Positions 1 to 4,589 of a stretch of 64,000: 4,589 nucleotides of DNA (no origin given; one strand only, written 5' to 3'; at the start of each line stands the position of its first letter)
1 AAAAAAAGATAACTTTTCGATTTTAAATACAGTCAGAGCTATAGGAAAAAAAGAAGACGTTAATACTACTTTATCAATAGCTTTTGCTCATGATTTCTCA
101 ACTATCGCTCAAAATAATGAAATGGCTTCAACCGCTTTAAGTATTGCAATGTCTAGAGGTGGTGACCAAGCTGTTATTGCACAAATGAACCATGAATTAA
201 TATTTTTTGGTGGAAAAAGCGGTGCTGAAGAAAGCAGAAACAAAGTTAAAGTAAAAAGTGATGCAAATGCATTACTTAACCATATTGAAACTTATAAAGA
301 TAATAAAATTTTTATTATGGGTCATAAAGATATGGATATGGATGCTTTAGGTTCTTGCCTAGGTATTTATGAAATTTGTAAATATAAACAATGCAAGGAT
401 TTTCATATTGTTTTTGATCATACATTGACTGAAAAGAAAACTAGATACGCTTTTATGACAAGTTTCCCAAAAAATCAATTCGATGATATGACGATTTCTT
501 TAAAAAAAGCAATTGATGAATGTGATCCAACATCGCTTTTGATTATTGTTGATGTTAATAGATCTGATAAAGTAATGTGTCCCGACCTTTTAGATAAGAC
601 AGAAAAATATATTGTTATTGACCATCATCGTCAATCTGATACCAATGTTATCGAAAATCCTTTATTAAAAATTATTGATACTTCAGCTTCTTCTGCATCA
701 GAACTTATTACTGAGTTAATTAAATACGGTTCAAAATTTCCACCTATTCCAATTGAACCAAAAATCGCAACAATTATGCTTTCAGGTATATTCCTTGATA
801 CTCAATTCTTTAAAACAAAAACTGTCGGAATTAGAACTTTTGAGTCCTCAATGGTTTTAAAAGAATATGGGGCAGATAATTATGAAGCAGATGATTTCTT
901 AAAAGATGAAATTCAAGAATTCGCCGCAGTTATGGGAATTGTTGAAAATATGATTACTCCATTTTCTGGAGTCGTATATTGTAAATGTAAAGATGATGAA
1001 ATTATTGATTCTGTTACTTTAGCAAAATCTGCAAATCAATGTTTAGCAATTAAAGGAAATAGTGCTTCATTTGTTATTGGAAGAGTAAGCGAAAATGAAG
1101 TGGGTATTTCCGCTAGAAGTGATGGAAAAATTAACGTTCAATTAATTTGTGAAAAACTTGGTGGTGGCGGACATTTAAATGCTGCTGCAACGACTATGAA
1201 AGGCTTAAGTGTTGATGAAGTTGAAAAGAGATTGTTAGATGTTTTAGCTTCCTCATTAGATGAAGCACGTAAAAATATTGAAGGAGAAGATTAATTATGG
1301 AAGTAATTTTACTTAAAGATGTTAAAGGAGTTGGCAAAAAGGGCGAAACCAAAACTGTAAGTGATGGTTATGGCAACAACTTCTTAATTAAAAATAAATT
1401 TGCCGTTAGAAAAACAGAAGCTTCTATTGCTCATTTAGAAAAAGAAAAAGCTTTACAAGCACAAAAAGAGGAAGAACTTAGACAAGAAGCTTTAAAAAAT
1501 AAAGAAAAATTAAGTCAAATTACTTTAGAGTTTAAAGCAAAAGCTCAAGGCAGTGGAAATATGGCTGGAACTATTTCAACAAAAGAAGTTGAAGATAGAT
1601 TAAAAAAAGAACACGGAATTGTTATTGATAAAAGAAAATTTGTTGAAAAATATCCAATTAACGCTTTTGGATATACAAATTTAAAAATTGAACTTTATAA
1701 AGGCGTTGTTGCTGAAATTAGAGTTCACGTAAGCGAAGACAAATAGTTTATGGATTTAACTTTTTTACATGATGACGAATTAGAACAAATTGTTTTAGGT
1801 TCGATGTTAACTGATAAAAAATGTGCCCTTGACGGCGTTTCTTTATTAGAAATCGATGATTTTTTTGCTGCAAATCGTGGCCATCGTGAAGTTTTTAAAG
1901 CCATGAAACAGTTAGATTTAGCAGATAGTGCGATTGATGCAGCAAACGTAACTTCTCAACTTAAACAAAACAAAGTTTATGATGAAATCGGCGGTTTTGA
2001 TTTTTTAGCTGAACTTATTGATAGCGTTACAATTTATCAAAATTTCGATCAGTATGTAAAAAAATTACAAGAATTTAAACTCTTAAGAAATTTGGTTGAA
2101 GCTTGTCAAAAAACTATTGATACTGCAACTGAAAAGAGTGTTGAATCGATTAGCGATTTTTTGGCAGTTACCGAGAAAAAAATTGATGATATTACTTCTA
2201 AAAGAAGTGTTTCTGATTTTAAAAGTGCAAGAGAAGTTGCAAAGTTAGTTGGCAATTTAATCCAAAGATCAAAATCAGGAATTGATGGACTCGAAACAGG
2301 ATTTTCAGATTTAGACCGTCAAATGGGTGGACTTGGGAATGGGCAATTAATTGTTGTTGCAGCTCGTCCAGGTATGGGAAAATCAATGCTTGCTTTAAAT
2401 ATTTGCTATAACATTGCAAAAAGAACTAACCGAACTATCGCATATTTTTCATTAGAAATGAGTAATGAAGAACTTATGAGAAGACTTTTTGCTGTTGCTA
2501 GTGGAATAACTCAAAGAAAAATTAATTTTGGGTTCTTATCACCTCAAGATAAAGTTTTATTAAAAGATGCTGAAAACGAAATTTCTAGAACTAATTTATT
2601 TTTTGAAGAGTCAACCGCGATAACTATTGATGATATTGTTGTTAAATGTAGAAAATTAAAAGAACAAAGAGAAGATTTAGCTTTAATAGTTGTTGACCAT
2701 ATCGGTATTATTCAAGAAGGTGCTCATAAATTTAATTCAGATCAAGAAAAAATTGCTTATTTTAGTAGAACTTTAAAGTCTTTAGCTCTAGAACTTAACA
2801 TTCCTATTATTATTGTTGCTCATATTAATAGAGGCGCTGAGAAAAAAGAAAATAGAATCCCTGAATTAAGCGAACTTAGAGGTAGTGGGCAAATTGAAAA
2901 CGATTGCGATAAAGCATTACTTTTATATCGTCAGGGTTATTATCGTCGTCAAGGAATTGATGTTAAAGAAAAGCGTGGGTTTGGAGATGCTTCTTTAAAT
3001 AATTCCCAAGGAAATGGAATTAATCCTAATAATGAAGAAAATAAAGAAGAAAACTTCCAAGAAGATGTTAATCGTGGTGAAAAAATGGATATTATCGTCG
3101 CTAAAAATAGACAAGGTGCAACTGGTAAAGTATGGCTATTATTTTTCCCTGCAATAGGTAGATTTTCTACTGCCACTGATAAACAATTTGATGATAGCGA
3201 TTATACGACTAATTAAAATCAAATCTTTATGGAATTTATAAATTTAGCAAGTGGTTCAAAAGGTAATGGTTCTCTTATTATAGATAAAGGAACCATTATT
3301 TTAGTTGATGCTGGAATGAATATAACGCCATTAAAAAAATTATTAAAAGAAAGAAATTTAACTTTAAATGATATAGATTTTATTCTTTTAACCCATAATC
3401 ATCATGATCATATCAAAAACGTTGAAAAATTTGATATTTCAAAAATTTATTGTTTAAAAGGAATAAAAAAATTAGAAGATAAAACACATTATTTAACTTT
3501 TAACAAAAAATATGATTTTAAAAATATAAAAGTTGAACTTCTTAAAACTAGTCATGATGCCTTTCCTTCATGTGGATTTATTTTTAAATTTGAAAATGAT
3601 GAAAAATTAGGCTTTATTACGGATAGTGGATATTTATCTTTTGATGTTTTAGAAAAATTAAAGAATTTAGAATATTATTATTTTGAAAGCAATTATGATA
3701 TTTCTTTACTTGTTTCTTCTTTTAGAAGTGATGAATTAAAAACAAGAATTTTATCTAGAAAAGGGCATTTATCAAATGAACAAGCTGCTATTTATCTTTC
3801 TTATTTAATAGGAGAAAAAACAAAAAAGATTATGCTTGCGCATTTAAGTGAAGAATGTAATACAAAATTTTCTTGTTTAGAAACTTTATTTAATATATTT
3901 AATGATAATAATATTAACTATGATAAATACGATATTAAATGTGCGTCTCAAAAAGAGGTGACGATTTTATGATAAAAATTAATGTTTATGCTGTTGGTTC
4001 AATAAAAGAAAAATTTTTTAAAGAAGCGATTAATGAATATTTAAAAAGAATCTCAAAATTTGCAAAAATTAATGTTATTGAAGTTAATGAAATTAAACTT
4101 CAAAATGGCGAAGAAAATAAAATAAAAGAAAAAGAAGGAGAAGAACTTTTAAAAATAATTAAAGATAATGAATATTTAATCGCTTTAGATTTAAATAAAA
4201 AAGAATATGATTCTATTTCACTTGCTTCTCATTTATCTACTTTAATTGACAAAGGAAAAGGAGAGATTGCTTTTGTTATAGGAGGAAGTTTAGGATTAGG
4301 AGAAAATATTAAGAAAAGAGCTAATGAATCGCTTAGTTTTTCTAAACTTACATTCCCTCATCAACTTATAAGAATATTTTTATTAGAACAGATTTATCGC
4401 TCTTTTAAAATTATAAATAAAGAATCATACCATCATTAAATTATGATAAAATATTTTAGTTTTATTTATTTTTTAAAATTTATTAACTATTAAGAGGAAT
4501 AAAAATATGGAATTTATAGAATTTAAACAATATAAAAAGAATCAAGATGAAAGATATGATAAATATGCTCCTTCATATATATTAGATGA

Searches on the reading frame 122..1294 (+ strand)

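Call 78: search_protein_families(library=pfam, proteins=[window:122-1294:+])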
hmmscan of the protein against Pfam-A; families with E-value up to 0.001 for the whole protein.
window:122-1294:+ (390 aa): 2 families
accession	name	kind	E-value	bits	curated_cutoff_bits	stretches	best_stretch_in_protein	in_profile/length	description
PF01368.27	DHH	-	7.2e-25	88.1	28.1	1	62-223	1-125/125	DHH family, N-terminal domain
PF02272.25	DHHA1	-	5e-12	46.6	25.9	1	284-375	4-96/102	DHHA1 domain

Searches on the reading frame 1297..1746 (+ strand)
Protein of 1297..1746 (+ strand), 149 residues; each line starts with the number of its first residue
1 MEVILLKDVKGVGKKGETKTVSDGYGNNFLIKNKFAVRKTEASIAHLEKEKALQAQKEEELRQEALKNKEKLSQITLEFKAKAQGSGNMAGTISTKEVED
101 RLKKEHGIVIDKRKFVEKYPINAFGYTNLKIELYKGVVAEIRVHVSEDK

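Call 78: search_protein_families(library=pfam, proteins=[window:1297-1746:+])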
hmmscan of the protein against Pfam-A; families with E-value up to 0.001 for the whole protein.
window:1297-1746:+ (149 aa): 2 families
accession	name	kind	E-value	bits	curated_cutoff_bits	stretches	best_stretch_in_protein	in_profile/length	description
PF01281.25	Ribosomal_L9_N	-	3.8e-20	71.6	20.7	1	1-47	1-47/47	Ribosomal protein L9, N-terminal domain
PF03948.19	Ribosomal_L9_C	-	1.2e-18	67.8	23.2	1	63-146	1-85/86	Ribosomal protein L9, C-terminal domain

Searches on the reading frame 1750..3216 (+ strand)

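Call 78: search_protein_families(library=pfam, proteins=[window:1750-3216:+])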
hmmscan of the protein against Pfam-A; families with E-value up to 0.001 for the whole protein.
window:1750-3216:+ (488 aa): 5 families
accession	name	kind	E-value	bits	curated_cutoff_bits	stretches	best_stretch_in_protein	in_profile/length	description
PF03796.21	DnaB_C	-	1.1e-73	248.2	27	1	180-473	1-254/255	DnaB-like helicase C terminal domain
PF00772.26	DnaB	-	1.9e-20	73.3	23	1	7-108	4-103/103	DnaB-like helicase N terminal domain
PF13481.12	AAA_25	-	1.7e-14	54.3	27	1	191-362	25-193/195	AAA domain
PF06745.19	ATPase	-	4.7e-07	29.8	26.6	1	182-365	2-170/231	KaiC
PF24883.2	NPHP3_N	-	0.00091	19.9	24.8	0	197-316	21-131/164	Nephrocystin 3, N-terminal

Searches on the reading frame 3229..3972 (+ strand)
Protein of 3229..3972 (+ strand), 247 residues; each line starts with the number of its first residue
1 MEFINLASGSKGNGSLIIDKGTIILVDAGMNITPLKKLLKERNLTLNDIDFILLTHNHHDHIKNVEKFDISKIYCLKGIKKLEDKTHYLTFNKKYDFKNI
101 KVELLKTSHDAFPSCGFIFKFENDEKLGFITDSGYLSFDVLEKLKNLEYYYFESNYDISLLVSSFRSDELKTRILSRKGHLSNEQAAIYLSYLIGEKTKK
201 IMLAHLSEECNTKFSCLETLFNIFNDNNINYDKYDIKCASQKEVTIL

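Call 7: search_protein_families(library=pfam, proteins=[window:3229-3972:+])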
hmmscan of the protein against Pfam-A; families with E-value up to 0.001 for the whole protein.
window:3229-3972:+ (247 aa): 4 families
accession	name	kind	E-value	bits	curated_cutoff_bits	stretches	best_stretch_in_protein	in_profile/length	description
PF12706.13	Lactamase_B_2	-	2.7e-12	47.2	27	1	24-192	3-189/200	Beta-lactamase superfamily domain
PF00753.33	Lactamase_B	-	2.4e-10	41.1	22.7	1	12-82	6-77/196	Metallo-beta-lactamase superfamily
PF23023.1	Anti-Pycsar_Apyc1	-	0.00037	20.5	50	1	13-74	21-79/250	Anti-Pycsar protein Apyc1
PF13483.12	Lactamase_B_3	-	0.00047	20.6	24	1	16-113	11-86/160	Beta-lactamase superfamily domain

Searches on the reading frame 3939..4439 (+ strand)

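Call 7: search_protein_families(library=pfam, proteins=[window:3939-4439:+])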
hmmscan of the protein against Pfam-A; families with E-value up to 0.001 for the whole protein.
window:3939-4439:+ (166 aa): 1 family
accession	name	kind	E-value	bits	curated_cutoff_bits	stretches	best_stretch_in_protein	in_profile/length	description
PF02590.22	SPOUT_MTase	-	5.9e-54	182.7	27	1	13-165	2-154/154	Predicted SPOUT methyltransferase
